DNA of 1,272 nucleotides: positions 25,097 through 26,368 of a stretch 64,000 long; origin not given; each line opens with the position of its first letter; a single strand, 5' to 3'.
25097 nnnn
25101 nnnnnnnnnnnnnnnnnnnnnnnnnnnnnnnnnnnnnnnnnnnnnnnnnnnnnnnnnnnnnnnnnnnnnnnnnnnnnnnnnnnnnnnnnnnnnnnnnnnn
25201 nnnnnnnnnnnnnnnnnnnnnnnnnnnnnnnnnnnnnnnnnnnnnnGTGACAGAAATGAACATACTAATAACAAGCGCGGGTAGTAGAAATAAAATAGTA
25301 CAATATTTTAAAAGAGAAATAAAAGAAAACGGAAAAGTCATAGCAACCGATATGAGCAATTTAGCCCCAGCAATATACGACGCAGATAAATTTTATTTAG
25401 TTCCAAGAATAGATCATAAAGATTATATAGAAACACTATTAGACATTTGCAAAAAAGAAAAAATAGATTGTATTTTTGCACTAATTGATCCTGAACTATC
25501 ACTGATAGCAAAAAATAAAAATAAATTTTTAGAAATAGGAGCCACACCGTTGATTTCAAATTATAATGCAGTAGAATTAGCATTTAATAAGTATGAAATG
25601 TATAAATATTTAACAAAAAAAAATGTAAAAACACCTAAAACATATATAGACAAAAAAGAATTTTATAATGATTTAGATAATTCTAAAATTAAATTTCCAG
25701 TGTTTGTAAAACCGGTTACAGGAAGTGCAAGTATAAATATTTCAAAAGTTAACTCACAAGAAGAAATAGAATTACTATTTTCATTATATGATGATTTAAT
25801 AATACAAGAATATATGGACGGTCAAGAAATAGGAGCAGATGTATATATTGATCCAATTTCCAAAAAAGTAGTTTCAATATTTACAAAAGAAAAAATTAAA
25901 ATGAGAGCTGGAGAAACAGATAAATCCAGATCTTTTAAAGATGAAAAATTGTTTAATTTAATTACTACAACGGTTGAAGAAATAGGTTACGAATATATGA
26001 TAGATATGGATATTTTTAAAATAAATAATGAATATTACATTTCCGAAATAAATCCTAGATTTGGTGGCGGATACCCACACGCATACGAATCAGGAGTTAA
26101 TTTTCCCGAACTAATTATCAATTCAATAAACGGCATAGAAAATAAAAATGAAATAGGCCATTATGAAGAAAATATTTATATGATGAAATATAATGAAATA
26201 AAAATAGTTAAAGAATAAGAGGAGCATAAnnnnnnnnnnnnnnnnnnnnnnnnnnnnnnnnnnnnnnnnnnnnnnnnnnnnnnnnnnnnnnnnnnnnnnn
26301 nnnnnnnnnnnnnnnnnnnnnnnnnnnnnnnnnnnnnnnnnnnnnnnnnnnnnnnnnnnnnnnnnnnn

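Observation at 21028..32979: Polysaccharide operon predicted to build a repeat unit on an N-acylated 2,4-diamino-2,4,6-trideoxyhexose (bacillosamine-like) with possible amino-acid amidation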

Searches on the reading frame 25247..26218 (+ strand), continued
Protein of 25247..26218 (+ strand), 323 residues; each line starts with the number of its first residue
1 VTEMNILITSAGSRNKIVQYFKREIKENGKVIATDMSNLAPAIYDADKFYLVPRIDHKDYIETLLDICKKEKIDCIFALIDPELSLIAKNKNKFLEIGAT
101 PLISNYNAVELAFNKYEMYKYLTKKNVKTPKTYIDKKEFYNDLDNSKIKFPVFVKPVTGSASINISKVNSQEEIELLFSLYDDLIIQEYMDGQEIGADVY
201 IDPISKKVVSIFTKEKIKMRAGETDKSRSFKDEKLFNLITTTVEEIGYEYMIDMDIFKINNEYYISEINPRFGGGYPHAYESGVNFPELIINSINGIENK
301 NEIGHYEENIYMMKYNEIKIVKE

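Call 52: search_protein_families(library=pfam, proteins=[L034:12275-13591:+, L025:13490-14869:+, L053:15730-16707:+, L068:3310-5871:+, L027:1111-2922:+, L071:360-1325:+, L015:20022-20942:+, L049:13428-14177:+, L015:19037-19966:+, L044:10742-11863:+], max_evalue=0.001)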
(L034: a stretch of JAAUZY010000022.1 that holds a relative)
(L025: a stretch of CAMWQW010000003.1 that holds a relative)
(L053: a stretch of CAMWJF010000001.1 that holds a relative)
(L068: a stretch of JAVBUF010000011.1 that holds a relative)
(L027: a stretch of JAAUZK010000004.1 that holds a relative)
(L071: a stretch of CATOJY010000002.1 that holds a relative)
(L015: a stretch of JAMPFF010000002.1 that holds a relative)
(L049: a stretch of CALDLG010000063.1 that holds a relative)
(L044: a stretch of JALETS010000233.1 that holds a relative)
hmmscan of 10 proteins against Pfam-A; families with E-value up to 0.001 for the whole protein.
L034:12275-13591:+ (438 aa): 3 families
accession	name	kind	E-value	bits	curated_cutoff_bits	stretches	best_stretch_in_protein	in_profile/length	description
PF03721.20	UDPG_MGDP_dh_N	-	1e-36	126.7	27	1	13-185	2-181/187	UDP-glucose/GDP-mannose dehydrogenase family, NAD binding domain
PF00984.24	UDPG_MGDP_dh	-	2.2e-25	89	25.4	1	207-295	2-93/94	UDP-glucose/GDP-mannose dehydrogenase family, central domain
PF03720.21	UDPG_MGDP_dh_C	-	8.4e-23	81.2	30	1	322-424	1-102/103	UDP-glucose/GDP-mannose dehydrogenase family, UDP binding domain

L025:13490-14869:+ (459 aa): 0 families

L053:15730-16707:+ (325 aa): 9 families
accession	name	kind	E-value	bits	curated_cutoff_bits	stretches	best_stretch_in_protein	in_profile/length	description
PF01370.27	Epimerase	-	3.2e-61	207.2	20.9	1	15-253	2-240/240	NAD dependent epimerase/dehydratase family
PF16363.11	GDP_Man_Dehyd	-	1.3e-55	189.6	27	1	15-313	1-329/332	GDP-mannose 4,6 dehydratase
PF01073.25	3Beta_HSD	-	4e-29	102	22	1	15-250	1-246/280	3-beta hydroxysteroid dehydrogenase/isomerase family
PF02719.21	Polysacc_synt_2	-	1.4e-19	70.8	20.2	1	15-276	2-252/293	Polysaccharide biosynthesis protein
PF13460.12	NAD_binding_10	-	2e-09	38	27.2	1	18-165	1-130/184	NAD(P)H-binding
PF07993.18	NAD_binding_4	-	7.7e-09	35.5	20.1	1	16-164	1-186/258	Male sterility protein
PF04321.23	RmlD_sub_bind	-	2.5e-07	30.5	27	1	15-165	4-135/287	RmlD substrate binding domain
PF05368.20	NmrA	-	2.6e-07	31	27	1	15-131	6-107/298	NmrA-like family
PF00106.31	adh_short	-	6.3e-06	26.2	26.6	1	13-81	2-71/195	short chain dehydrogenase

L068:3310-5871:+ (853 aa): 0 families

L027:1111-2922:+ (603 aa): 1 family
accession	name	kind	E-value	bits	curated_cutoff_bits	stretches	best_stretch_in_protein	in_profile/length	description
PF19484.4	DUF6020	-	8.3e-40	137.1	28.3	1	193-579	181-569/604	Family of unknown function (DUF6020)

L071:360-1325:+ (321 aa): 2 families
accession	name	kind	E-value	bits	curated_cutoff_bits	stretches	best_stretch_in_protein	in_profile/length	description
PF00535.33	Glycos_transf_2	-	3.8e-28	99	23.3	1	6-168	1-166/168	Glycosyl transferase family 2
PF10111.15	Glyco_tranf_2_2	-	2.2e-08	34.4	27.3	1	6-110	1-104/276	Glycosyltransferase like family 2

L015:20022-20942:+ (306 aa): 2 families
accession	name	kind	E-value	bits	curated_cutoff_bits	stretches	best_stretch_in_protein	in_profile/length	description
PF02911.23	Formyl_trans_C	-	1.6e-15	57.6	21.1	1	213-300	5-91/100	Formyl transferase, C-terminal domain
PF00551.24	Formyl_trans_N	-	1.5e-06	28.5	26.1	1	5-170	5-165/181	Formyl transferase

L049:13428-14177:+ (249 aa): 1 family
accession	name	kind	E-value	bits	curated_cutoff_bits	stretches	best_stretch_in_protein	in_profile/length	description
PF10096.14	DUF2334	-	5.8e-39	134.2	26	1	4-206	1-201/203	Uncharacterized protein conserved in bacteria (DUF2334)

L015:19037-19966:+ (309 aa): 1 family
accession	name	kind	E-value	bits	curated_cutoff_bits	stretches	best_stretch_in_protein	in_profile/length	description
PF00852.26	Glyco_transf_10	-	3.3e-06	27.3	23.9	1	165-272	15-127/182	Glycosyltransferase family 10 (fucosyltransferase) C-term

L044:10742-11863:+ (373 aa): 4 families
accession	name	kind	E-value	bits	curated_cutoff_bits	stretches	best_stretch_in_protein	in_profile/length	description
PF00534.26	Glycos_transf_1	-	8.6e-28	97.4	26.4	1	184-314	11-146/172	Glycosyl transferases group 1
PF13692.12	Glyco_trans_1_4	-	6.5e-27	95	27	1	188-313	2-129/142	Glycosyl transferases group 1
PF20706.3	GT4-conflict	-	1e-06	28.4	26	1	146-342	161-360/385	Family 4 Glycosyltransferase in conflict systems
PF13439.12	Glyco_transf_4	-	1.3e-06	29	28.5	1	18-167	2-167/170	Glycosyltransferase Family 4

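Call 62: find_homologous_proteins(query=L077:9998-10969:+)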
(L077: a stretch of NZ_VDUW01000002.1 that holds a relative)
Query L077:9998-10969:+ (324 aa): 8000 proteins with E <= 0.001 among 8000 candidates; the best 120 are listed.
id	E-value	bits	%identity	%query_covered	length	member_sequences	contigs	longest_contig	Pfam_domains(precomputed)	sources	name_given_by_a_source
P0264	7.6e-211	717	100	100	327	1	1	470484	PF13535.12,PF15632.12,PF08443.17,PF02655.20,PF21360.4,PF07478.19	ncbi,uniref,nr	ncbi:ATP-grasp domain-containing protein [Cerasibacillus terrae]|uniref:ATP-grasp domain-containing 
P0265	8.0e-191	651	92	98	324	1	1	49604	PF13535.12,PF15632.12,PF08443.17,PF02655.20,PF21360.4,PF07478.19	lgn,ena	-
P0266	1.6e-172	591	81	98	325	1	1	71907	PF15632.12,PF08443.17,PF02655.20,PF21360.4,PF07478.19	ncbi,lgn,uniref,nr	ncbi:ATP-grasp domain-containing protein [Peribacillus saganii]|uniref:ATP-grasp domain-containing p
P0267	6.7e-171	586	80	99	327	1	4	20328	PF13535.12,PF15632.12,PF08443.17,PF02655.20,PF21360.4,PF07478.19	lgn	-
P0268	2.2e-170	584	80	98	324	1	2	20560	PF13535.12,PF15632.12,PF02655.20,PF21360.4,PF07478.19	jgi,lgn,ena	-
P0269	3.4e-170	583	79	98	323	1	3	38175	PF13535.12,PF15632.12,PF08443.17,PF02655.20,PF21360.4,PF07478.19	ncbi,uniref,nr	ncbi:ATP-grasp domain-containing protein [Oceanobacillus bengalensis]|uniref:ATP-grasp domain-contai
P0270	6.7e-170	582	78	99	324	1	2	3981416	PF13535.12,PF15632.12,PF08443.17,PF02655.20,PF21360.4,PF07478.19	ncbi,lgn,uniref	ncbi:ATP-grasp domain-containing protein [Ornithinibacillus sp. FSL M8-0202]|uniref:ATP-grasp domain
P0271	8.2e-170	582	80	98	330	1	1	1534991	PF13535.12,PF15632.12,PF08443.17,PF02655.20,PF21360.4,PF07478.19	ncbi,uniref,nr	ncbi:ATP-grasp domain-containing protein [Virgibacillus halodenitrificans]|uniref:ATP-grasp domain-c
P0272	2.1e-169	581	80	99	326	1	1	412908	PF13535.12,PF15632.12,PF08443.17,PF02655.20,PF21360.4,PF07478.19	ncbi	ncbi:MAG: ATP-grasp domain-containing protein [Bacillota bacterium]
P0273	2.3e-168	577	79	100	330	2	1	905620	PF13535.12,PF15632.12,PF08443.17,PF02655.20,PF21360.4,PF07478.19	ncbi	ncbi:ATP-grasp domain-containing protein [Desulfotomaculum defluvii]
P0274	2.4e-168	577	80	98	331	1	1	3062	PF13535.12,PF15632.12,PF02655.20,PF21360.4,PF07478.19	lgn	-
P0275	3.7e-168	577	79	99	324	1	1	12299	PF13535.12,PF15632.12,PF02655.20,PF21360.4,PF07478.19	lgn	-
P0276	4.4e-168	576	80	98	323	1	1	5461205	PF13535.12,PF15632.12,PF02655.20,PF21360.4,PF07478.19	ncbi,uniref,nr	ncbi:ATP-grasp domain-containing protein [Peribacillus frigoritolerans]|uniref:ATP-grasp domain-cont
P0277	7.0e-168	576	79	98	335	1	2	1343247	PF13535.12,PF15632.12,PF08443.17,PF02655.20,PF21360.4,PF07478.19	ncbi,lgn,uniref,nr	ncbi:ATP-grasp domain-containing protein [Virgibacillus senegalensis]|uniref:ATP-grasp domain-contai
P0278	9.0e-168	575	79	98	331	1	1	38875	PF13535.12,PF15632.12,PF02655.20,PF21360.4,PF07478.19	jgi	jgi:carbamoyl-phosphate synthase large subunit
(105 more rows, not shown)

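Call 78: search_protein_families(library=pfam, alignment_id=A1, max_evalue=0.001)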
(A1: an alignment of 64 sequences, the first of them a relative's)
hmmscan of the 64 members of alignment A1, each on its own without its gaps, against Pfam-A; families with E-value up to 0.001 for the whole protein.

A. member 1, L020:2-580:+ (192 aa): 5 families
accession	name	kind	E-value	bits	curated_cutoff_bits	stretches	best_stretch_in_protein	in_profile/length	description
PF02826.25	2-Hacid_dh_C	-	7.2e-08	32.5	25.1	1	55-143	31-122/178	D-isomer specific 2-hydroxyacid dehydrogenase, NAD binding domain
PF00670.27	AdoHcyase_NAD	-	4.8e-06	27.2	27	1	41-151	4-113/162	S-adenosyl-L-homocysteine hydrolase, NAD binding domain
PF02882.25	THF_DHG_CYH_C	-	0.00029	20.6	27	1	41-97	18-74/160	Tetrahydrofolate dehydrogenase/cyclohydrolase, NAD(P)-binding domain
PF07991.19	KARI_N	-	0.00036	20.6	20.6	1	58-131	2-74/165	Acetohydroxy acid isomeroreductase, NADPH-binding domain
PF01488.26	Shikimate_DH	-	0.00047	20.7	24.3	0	57-141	9-101/138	Shikimate / quinate 5-dehydrogenase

B. families by the number of members that match (of 64 scanned): 91 families (the first 25 are shown)
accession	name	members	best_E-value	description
PF00535.33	Glycos_transf_2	7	6.3e-41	Glycosyl transferase family 2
PF13641.12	Glyco_tranf_2_3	7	2.9e-14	Glycosyltransferase like family 2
PF00534.26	Glycos_transf_1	5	2e-36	Glycosyl transferases group 1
PF13692.12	Glyco_trans_1_4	5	3.8e-33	Glycosyl transferases group 1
PF10111.15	Glyco_tranf_2_2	5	8.5e-13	Glycosyltransferase like family 2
PF13439.12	Glyco_transf_4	4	6.7e-21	Glycosyltransferase Family 4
PF04932.20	Wzy_C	4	1.4e-10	O-Antigen ligase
PF01943.22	Polysacc_synt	3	3e-14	Polysaccharide biosynthesis protein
PF20706.3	GT4-conflict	3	2.1e-12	Family 4 Glycosyltransferase in conflict systems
PF00483.29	NTP_transferase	2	1.7e-59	Nucleotidyl transferase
PF04991.19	LicD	2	1.1e-53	LicD family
PF14897.12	EpsG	2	6.9e-51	EpsG family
PF14397.11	ATPgrasp_ST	2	1.1e-50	Sugar-transfer associated ATP-grasp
PF01370.27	Epimerase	2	1.5e-40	NAD dependent epimerase/dehydratase family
PF16363.11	GDP_Man_Dehyd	2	8.8e-30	GDP-mannose 4,6 dehydratase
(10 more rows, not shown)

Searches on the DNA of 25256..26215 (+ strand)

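Call 74: search_dna_similar(query=L090:6550-9996:+, collection=ecoli_genomes, mode=near, max_rows=8)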
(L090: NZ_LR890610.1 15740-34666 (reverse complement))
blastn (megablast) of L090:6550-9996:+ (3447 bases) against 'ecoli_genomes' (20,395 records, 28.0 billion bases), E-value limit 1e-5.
Records with a match: 4; places in all: 4; records where one place covers at least 80% of the query: 4.
Genomes with a match: 4 of 5426; with a place that covers at least 80% of the query: 4. Places per genome that has any: lowest 1, median 1, highest 1. On chromosomes: 0 places; on plasmids: 4.
Best place of each record, by identity: >=99% 4.
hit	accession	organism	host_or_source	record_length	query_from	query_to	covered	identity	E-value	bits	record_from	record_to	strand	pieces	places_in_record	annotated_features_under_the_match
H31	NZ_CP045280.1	Escherichia coli strain LAU-OXA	Homo sapiens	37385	1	3447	100%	100.0%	0e+0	6366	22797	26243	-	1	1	DegT/DnrJ/EryC1/StrS family aminotransferase | ATP-grasp domain-containing protein | 1-aminocyclopropane-1-carboxylate deaminase/D-cysteine desulfhydrase | GNAT family N-acetyltransferase | lipopolysaccharide biosynthesis protein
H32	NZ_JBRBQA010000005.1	Escherichia coli strain CH459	Homo sapiens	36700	1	3447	100%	100.0%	0e+0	6366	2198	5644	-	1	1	DegT/DnrJ/EryC1/StrS family aminotransferase | ATP-grasp domain-containing protein | 1-aminocyclopropane-1-carboxylate deaminase/D-cysteine desulfhydrase | GNAT family N-acetyltransferase | lipopolysaccharide biosynthesis protein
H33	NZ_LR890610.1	Escherichia coli strain MINF_8D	Homo sapiens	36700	1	3447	100%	100.0%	0e+0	6366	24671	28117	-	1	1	DegT/DnrJ/EryC1/StrS family aminotransferase | ATP-grasp domain-containing protein | 1-aminocyclopropane-1-carboxylate deaminase/D-cysteine desulfhydrase | GNAT family N-acetyltransferase | lipopolysaccharide biosynthesis protein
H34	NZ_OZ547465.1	Escherichia coli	Homo sapiens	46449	1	3447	100%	100.0%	0e+0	6360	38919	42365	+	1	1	DegT/DnrJ/EryC1/StrS family aminotransferase | ATP-grasp domain-containing protein | 1-aminocyclopropane-1-carboxylate deaminase/D-cysteine desulfhydrase | GNAT family N-acetyltransferase | lipopolysaccharide biosynthesis protein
